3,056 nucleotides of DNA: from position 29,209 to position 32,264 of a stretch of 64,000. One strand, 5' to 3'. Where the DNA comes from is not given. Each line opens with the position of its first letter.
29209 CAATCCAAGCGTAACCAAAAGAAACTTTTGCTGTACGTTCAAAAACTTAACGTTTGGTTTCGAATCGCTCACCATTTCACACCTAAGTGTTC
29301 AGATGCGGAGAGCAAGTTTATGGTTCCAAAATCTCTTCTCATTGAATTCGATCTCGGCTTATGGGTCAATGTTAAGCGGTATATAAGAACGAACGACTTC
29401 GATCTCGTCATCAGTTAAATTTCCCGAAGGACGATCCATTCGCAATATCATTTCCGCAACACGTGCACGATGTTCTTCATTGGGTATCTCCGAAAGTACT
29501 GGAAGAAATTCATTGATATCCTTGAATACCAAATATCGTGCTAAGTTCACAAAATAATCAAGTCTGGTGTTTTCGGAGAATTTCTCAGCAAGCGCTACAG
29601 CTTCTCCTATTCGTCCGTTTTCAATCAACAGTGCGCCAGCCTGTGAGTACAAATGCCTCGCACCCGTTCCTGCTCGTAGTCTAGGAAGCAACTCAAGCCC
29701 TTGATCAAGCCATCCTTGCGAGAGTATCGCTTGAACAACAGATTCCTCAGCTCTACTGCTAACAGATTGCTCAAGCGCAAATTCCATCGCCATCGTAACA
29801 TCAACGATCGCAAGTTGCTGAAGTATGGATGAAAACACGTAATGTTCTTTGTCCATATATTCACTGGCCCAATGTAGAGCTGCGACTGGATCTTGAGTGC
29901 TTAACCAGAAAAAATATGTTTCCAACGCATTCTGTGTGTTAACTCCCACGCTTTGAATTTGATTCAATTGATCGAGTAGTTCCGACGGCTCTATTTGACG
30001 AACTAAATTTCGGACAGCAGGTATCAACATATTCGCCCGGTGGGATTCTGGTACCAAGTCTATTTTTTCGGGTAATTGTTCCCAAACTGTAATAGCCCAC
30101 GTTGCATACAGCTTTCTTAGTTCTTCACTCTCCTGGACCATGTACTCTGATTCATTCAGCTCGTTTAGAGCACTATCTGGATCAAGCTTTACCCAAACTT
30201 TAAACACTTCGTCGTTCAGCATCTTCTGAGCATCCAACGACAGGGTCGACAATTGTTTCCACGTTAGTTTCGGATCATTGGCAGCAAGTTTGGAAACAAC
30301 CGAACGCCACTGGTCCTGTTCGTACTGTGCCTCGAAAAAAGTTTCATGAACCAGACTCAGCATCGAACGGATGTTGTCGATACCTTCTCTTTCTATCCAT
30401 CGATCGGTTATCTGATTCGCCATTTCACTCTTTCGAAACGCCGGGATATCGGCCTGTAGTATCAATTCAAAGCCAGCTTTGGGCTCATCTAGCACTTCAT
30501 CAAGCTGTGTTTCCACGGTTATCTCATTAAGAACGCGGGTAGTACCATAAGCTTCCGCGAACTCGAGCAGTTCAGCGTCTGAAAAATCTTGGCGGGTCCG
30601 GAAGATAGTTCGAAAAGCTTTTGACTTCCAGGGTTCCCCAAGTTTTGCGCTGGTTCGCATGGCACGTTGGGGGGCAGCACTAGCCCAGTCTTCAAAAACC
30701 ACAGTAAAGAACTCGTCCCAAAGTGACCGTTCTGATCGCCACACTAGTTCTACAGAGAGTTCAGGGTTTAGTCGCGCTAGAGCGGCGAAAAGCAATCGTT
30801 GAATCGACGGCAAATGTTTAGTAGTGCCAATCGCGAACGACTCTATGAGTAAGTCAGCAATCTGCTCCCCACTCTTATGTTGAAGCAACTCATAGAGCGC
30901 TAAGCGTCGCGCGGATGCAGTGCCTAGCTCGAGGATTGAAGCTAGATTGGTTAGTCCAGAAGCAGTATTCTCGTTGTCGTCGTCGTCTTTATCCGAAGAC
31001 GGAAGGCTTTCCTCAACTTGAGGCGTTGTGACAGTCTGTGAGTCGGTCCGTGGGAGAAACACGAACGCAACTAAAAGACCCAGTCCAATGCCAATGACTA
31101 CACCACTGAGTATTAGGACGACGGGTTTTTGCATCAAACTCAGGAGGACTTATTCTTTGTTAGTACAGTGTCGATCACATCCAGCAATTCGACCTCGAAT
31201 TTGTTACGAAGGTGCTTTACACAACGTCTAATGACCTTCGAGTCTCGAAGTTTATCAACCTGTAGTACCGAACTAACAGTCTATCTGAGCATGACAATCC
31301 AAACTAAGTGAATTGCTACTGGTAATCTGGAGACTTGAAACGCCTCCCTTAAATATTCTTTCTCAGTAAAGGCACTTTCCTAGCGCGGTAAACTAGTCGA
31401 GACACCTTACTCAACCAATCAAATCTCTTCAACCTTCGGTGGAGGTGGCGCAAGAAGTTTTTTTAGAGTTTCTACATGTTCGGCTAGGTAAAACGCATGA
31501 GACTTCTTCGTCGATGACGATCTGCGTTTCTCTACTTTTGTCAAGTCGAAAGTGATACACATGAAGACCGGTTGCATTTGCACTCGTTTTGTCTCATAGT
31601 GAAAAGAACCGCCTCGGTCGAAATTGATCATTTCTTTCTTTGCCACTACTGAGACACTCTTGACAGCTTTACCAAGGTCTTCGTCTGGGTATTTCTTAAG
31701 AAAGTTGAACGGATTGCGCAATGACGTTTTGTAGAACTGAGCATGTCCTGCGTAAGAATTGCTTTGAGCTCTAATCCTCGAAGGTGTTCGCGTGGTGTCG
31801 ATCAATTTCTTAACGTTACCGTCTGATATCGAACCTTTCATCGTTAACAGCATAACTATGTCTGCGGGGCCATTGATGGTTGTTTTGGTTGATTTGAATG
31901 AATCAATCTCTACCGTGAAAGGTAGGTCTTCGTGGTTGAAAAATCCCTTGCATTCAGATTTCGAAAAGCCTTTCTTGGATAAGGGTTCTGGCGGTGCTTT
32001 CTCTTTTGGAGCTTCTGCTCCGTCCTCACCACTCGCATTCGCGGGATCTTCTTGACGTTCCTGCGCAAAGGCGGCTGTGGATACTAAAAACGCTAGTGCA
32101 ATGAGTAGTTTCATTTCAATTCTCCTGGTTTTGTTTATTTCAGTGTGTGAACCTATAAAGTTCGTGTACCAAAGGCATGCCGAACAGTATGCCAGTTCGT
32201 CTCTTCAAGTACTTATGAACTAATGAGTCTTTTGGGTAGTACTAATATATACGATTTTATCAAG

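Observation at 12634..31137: Five tandem heterotypic gene pairs encoding an unrecognised family of membrane-anchored helical-repeat proteins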

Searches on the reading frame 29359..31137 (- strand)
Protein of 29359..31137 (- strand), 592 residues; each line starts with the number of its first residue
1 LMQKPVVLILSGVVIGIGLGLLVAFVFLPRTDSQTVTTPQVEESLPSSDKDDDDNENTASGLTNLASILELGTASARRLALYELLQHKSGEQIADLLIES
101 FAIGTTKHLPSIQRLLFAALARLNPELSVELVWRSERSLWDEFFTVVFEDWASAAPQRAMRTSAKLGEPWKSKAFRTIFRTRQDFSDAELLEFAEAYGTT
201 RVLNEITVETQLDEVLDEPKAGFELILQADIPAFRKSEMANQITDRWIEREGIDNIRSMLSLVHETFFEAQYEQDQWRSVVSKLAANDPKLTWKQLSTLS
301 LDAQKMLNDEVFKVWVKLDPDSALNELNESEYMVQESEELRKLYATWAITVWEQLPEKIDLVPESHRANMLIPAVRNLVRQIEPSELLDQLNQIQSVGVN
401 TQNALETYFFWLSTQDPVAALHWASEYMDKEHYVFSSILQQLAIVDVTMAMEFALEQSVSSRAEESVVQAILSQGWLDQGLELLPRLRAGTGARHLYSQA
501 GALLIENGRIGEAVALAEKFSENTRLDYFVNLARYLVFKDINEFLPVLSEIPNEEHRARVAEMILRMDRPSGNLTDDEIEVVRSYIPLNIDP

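Call 3: search_protein_families(library=pfam, proteins=[window:29359-31137:-], max_evalue=1)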
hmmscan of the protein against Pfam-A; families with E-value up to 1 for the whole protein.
window:29359-31137:- (592 aa): 2 families
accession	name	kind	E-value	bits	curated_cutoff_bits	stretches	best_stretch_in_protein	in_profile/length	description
PF02931.28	Neur_chan_LBD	-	0.2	11.5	26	0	286-343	57-108/216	Neurotransmitter-gated ion-channel ligand binding domain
PF16113.10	ECH_2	-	0.2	11.5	27.2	1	2-40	86-124/335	Enoyl-CoA hydratase/isomerase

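Call 4: search_protein_families(library=ncbifam, proteins=[window:29359-31137:-], max_evalue=1)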
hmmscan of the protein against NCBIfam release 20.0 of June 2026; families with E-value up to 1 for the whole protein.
window:29359-31137:- (592 aa): 1 family
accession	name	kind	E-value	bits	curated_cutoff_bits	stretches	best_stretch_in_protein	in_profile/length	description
TIGR01211.1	ELP3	subfamily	0.14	10.6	350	1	154-224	172-240/522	tRNA uridine(34) 5-carboxymethylaminomethyl modification radical SAM/GNAT enzyme Elp3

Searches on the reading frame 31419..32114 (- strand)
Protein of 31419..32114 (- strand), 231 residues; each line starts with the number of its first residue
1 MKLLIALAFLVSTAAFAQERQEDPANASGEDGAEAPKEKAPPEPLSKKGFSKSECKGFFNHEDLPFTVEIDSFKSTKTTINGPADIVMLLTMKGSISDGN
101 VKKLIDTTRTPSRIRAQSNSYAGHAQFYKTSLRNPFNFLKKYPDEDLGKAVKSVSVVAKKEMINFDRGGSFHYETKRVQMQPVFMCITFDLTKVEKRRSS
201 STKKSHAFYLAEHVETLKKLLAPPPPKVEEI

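Call 15: search_protein_families(library=pfam, proteins=[window:31419-32114:-], max_evalue=0.001)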
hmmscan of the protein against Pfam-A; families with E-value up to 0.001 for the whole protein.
window:31419-32114:- (231 aa): 0 families

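Call 64: search_protein_families(library=padloc, proteins=[window:31419-32114:-], max_evalue=0.01)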
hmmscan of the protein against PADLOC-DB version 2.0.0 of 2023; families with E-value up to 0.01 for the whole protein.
window:31419-32114:- (231 aa): 0 families

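Call 65: search_protein_families(library=phrogs, proteins=[window:31419-32114:-], max_evalue=0.01)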
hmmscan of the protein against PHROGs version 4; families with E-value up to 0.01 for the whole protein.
window:31419-32114:- (231 aa): 0 families
